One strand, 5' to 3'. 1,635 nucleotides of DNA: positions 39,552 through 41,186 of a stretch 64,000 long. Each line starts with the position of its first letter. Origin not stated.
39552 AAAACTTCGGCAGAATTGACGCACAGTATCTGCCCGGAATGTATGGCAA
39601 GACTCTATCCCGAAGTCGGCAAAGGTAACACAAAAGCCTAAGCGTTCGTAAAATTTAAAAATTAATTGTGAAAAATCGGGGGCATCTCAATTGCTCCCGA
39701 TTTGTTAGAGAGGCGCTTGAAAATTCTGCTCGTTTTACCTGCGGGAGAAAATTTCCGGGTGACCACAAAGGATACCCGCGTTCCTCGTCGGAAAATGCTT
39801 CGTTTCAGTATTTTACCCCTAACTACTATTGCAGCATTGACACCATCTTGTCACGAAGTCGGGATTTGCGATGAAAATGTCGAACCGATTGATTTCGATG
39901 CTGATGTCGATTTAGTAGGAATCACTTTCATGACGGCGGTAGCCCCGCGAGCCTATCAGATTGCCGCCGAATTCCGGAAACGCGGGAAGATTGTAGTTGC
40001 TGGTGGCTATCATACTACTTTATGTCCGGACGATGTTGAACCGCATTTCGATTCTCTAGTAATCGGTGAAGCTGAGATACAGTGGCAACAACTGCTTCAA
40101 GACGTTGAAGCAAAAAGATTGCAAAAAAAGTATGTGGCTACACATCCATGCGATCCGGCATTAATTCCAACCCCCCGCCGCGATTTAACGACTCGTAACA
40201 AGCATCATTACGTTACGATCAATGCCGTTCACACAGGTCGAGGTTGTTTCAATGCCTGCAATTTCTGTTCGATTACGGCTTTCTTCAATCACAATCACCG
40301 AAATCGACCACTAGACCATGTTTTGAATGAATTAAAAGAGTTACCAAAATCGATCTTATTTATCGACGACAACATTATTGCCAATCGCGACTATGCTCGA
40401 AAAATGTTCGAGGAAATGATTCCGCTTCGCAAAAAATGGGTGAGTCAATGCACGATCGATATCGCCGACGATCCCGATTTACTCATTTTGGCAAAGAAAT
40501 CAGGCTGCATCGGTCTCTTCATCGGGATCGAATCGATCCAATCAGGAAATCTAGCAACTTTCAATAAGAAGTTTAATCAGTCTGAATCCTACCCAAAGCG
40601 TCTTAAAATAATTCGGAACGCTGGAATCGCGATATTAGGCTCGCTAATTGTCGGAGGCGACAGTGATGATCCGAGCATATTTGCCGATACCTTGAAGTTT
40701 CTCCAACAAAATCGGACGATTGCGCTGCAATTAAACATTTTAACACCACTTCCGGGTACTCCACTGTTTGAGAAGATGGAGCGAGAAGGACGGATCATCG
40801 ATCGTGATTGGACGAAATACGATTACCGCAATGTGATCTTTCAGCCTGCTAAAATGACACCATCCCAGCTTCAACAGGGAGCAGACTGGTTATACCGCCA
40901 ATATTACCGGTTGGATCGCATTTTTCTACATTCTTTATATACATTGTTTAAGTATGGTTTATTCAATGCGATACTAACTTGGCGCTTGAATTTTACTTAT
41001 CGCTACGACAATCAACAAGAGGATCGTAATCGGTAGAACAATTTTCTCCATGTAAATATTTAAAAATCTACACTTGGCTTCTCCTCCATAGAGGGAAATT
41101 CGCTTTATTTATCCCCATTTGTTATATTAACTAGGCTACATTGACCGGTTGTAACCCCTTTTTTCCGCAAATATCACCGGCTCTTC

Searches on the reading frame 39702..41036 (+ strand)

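Call 82: search_protein_families(library=pfam, proteins=[window:39702-41036:+], max_evalue=0.001)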
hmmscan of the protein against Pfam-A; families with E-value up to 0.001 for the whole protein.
window:39702-41036:+ (444 aa): 3 families
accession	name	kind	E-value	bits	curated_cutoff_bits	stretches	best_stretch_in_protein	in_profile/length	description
PF04055.27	Radical_SAM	-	3.2e-12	47.4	29.5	1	178-334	3-166/166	Radical SAM superfamily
PF02310.24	B12-binding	-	1.3e-08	35.2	32.1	1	50-126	28-115/121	B12 binding domain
PF19864.5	Radical_SAM_N2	-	0.0002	21.3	29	1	90-141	80-131/151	Radical SAM proteins, N-terminal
